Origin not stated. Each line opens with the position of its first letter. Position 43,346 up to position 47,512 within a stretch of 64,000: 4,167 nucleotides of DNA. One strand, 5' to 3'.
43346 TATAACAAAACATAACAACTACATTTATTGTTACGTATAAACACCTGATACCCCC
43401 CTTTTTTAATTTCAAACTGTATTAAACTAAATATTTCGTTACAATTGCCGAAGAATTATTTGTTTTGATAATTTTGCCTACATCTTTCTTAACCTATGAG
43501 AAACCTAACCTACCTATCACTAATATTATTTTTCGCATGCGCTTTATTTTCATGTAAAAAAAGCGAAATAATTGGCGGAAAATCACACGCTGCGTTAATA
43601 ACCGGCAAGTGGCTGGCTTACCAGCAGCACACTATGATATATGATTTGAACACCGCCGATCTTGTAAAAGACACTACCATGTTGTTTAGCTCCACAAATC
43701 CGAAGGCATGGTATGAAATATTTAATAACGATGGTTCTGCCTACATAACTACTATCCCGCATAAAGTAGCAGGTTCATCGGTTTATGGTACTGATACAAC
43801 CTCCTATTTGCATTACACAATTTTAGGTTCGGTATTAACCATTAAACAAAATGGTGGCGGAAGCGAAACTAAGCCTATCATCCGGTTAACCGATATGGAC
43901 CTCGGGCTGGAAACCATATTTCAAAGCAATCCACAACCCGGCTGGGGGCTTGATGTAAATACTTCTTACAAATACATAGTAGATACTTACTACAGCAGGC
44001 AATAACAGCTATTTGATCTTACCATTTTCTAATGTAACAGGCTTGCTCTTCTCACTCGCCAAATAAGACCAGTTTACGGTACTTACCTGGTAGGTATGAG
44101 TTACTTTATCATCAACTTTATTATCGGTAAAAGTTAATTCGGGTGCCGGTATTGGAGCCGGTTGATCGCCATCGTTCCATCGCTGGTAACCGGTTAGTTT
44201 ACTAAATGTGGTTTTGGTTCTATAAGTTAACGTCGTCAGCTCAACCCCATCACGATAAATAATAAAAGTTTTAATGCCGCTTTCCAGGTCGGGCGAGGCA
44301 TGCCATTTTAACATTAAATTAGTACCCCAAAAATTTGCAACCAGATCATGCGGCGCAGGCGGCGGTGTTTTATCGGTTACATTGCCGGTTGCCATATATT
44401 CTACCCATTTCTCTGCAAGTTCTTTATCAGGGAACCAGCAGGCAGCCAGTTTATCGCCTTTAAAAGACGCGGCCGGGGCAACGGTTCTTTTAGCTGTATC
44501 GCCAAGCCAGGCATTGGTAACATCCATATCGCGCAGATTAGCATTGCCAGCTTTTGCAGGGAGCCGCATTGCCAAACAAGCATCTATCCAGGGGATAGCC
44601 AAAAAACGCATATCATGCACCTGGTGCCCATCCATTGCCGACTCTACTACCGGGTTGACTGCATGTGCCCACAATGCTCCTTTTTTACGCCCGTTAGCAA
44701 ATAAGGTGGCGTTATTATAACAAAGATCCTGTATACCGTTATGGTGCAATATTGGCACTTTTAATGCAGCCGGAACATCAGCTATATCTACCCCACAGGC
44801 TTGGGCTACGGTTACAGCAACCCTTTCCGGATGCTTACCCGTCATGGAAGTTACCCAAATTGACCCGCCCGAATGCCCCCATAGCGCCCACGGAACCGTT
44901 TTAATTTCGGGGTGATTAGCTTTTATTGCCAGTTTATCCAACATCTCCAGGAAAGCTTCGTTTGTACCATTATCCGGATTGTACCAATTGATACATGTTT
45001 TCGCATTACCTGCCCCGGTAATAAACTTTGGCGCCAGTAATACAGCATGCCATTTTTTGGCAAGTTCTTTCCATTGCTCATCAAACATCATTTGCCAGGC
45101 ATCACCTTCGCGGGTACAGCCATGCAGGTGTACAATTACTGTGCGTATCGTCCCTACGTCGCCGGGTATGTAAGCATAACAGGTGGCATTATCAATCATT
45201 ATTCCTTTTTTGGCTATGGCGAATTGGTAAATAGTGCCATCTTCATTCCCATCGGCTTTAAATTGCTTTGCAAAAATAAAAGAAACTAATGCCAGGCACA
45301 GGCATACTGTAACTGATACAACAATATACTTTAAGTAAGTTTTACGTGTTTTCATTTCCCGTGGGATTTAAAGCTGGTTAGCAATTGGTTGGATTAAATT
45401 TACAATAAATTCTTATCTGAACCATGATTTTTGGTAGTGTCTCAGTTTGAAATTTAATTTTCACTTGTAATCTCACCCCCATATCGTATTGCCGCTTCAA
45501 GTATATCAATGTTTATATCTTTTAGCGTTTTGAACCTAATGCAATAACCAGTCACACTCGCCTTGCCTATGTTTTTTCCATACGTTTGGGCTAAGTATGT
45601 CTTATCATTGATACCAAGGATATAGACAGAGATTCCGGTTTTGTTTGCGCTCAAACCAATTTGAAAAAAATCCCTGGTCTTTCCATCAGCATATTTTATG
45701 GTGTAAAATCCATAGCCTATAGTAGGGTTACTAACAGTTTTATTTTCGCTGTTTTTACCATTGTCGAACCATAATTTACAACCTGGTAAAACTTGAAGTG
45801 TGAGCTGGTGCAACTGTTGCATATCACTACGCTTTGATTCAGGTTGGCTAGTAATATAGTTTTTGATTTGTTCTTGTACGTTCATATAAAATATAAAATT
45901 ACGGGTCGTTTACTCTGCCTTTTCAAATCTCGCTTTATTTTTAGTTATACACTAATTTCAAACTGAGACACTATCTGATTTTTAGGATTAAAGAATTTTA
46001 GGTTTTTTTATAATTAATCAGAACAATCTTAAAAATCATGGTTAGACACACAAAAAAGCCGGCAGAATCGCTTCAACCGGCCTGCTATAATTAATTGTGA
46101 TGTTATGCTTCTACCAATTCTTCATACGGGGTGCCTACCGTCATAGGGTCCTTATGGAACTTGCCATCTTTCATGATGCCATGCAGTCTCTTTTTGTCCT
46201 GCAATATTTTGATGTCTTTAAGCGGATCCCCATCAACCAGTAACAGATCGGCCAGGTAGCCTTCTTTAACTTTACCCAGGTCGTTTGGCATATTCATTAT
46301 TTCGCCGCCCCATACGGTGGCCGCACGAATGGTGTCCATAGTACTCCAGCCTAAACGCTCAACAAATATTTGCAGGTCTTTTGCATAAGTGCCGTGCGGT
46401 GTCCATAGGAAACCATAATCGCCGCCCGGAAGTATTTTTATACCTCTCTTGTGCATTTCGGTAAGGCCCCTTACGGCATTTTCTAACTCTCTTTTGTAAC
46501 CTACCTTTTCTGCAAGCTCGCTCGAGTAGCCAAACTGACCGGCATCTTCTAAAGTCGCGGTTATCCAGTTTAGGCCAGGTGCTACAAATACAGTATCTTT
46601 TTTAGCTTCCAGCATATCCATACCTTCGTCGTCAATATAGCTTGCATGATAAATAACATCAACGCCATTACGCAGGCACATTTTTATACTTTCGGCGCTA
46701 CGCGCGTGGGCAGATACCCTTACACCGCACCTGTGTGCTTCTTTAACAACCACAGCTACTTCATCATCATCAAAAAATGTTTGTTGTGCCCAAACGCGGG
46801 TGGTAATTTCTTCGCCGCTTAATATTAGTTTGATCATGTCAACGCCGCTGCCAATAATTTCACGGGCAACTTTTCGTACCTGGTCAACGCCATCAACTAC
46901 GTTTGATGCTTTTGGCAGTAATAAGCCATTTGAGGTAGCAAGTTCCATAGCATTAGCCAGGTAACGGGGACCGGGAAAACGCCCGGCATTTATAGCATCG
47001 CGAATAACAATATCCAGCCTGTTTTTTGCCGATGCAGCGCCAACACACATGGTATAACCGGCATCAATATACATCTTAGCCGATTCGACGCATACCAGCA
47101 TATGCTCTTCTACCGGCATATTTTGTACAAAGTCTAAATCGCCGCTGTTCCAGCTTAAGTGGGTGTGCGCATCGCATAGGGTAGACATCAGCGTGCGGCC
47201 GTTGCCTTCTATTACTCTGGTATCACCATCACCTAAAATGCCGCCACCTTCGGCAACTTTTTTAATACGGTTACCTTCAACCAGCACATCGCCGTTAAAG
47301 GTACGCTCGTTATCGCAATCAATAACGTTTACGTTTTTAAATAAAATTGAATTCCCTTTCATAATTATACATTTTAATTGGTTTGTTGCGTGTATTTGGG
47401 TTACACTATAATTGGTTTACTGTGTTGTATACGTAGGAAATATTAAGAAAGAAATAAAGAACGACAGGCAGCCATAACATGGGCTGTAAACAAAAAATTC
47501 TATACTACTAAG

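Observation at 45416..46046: Transposase-less 543-bp cassette (22-bp TIRs, 8-bp target duplication) carrying one passenger gene, inserted into a REP-like palindrome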

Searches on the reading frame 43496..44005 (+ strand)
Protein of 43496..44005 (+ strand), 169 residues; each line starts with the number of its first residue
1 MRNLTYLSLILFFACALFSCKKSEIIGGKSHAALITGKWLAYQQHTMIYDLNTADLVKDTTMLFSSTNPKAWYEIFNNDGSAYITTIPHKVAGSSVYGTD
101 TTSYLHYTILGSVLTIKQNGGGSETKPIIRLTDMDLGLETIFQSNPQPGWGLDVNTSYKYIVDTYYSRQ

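Call 7: search_protein_families(library=pfam, proteins=[window:43496-44005:+], max_evalue=0.01)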
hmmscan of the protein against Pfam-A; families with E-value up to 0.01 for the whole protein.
window:43496-44005:+ (169 aa): 1 family
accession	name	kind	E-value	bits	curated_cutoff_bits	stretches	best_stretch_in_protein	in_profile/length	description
PF13648.12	Lipocalin_4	-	0.00065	21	22.4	1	59-136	16-87/89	Lipocalin-like domain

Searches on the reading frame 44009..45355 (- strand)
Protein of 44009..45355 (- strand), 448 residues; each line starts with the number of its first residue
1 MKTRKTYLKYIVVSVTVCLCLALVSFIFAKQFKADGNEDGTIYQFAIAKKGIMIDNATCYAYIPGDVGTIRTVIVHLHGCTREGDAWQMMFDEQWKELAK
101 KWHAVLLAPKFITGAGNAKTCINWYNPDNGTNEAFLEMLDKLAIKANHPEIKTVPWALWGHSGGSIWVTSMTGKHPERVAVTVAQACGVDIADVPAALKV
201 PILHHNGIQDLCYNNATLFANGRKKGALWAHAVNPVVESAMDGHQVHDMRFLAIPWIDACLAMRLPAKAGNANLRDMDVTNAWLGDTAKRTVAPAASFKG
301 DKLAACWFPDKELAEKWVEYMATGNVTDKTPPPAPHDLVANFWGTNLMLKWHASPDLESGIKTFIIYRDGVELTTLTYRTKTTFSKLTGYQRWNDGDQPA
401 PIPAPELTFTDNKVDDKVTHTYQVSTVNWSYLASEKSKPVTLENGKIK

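Call 7: search_protein_families(library=pfam, proteins=[window:44009-45355:-], max_evalue=0.01)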
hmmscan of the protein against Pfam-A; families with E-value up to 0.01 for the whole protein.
window:44009-45355:- (448 aa): 2 families
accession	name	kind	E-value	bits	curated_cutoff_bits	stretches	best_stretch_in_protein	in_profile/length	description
PF00561.26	Abhydrolase_1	-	0.0054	16.9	25.8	0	121-180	47-95/245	alpha/beta hydrolase fold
PF16893.11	fn3_2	-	0.0088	16.6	27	0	332-391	3-62/89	Fibronectin type III domain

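Call 10: find_encoding_contigs(protein=window:44009-45355:-, flank=10000, max_places=10)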
Protein window:44009-45355:- (448 aa): 1 contig read that carries it; 1 place shown.
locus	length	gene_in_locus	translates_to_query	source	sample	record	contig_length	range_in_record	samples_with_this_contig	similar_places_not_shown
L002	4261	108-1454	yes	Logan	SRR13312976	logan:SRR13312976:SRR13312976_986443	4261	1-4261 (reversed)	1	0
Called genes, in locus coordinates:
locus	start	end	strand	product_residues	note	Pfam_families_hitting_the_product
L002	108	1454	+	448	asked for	-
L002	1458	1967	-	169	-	-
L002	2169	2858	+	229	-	PF13489:Methyltransf_23, PF13847:Methyltransf_31 (weak), PF08241:Methyltransf_11, PF08242:Methyltransf_12 (weak), PF13649:Methyltransf_25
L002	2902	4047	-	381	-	PF01244:Peptidase_M19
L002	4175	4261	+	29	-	?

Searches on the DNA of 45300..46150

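Call 75: search_rna_families(source=window, start=45300, end=46150, threshold=evalue, max_evalue=1)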
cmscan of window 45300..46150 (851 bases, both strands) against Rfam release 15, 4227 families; matches with E-value up to 1: 1.
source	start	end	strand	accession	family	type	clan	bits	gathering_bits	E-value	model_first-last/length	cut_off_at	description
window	45605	45699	-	RF00053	mir-7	Gene; miRNA;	-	18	51.8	0.97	1-91/91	no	mir-7 microRNA precursor family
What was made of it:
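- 45886..45953 (-): 68-bp leader upstream of the cargo gene. Its core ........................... is conserved in all cassette copies. It presumably holds the promoter and 5' UTR (inferred). There is no Rfam match (call 75).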

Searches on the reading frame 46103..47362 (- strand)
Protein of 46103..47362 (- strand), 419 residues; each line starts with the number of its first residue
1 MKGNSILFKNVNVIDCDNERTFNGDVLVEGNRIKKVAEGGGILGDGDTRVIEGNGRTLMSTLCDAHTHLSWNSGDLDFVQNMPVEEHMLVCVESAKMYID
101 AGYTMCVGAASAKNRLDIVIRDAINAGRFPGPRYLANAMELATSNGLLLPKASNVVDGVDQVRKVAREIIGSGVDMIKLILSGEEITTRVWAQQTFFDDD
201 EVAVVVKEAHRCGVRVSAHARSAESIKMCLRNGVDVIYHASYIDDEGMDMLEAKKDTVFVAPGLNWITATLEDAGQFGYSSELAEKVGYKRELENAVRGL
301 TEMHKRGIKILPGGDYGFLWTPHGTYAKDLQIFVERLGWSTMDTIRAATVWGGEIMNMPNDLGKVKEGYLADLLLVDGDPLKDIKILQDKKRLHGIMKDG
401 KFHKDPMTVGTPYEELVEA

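Call 7: search_protein_families(library=pfam, proteins=[window:46103-47362:-], max_evalue=0.01)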
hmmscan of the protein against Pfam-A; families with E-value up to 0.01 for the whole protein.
window:46103-47362:- (419 aa): 2 families
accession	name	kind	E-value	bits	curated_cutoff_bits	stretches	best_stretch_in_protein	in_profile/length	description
PF01979.26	Amidohydro_1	-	1.1e-21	78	25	1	58-401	2-343/345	Amidohydrolase family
PF07969.17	Amidohydro_3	-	1.1e-08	35.4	29.7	1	173-382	229-450/472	Amidohydrolase family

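Call 9: find_encoding_contigs(protein=window:46103-47362:-, flank=10000, max_places=10)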
Protein window:46103-47362:- (419 aa): 1 contig read that carries it; 1 place shown.
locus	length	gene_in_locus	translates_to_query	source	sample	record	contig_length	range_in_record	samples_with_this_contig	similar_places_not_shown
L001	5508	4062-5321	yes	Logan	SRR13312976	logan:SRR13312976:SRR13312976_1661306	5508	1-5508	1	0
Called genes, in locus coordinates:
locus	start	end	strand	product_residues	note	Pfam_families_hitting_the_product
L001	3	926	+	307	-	?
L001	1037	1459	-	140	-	PF01894:YjbQ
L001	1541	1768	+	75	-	PF13396:PLDc_N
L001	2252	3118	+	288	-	PF10370:Rv2993c-like_N (weak), PF01557:FAA_hydrolase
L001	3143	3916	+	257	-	PF12146:Hydrolase_4, PF00561:Abhydrolase_1, PF12697:Abhydrolase_6, PF03096:Ndr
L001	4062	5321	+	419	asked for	PF07969:Amidohydro_3 (faint), PF01979:Amidohydro_1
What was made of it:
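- Tried and rejected: Exact look-ups of the flanking proteins found only the same strain, Logan run SRR13312976 (calls 9, 10).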

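Call 31: find_homologous_proteins(query=window:46103-47362:-, max_evalue=1e-50)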
Query window:46103-47362:- (419 aa): 7463 proteins with E <= 1e-50 among 8000 candidates; the best 120 are listed.
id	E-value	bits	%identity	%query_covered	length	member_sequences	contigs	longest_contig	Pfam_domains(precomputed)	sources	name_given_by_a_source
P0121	1.3e-282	955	100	100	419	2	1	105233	PF07969.18,PF01979.27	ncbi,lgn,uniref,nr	ncbi:amidohydrolase family protein [Mucilaginibacter sp.]|uniref:metal-dependent hydrolase family pr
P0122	5.8e-171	587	65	96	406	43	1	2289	PF07969.18,PF01979.27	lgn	-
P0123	6.0e-171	587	65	95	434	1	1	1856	PF07969.18,PF01979.27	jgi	-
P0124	8.2e-170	584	64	96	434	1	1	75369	PF07969.18,PF01979.27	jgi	jgi:imidazolonepropionase-like amidohydrolase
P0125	5.2e-169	581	62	100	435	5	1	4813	PF07969.18,PF01979.27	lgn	-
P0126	7.7e-168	577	65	96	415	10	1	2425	PF07969.18,PF01979.27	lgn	-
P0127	1.6e-167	576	64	96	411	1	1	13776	PF07969.18,PF01979.27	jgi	jgi:imidazolonepropionase-like amidohydrolase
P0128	1.8e-167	576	64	96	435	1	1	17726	PF07969.18,PF01979.27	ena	-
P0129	1.8e-167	576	64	95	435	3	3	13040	PF07969.18,PF01979.27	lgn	-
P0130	2.9e-167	575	63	96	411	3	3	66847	PF07969.18,PF01979.27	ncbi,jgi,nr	ncbi:MAG TPA: amidohydrolase family protein [Actinomadura sp.]|jgi:imidazolonepropionase-like amidoh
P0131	5.8e-167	574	64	95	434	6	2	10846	PF07969.18,PF01979.27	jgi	jgi:imidazolonepropionase-like amidohydrolase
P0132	6.4e-167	574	63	97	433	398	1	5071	PF07969.18,PF01979.27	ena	-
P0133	6.4e-167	574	64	96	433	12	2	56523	PF07969.18,PF01979.27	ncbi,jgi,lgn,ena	-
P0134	1.4e-166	573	64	95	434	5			PF07969.18,PF01979.27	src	-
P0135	4.9e-166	571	62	98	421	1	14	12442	PF07969.18,PF01979.27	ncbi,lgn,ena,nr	ncbi:MAG TPA: amidohydrolase family protein [Candidatus Janibacter merdipullorum]|nr:amidohydrolase 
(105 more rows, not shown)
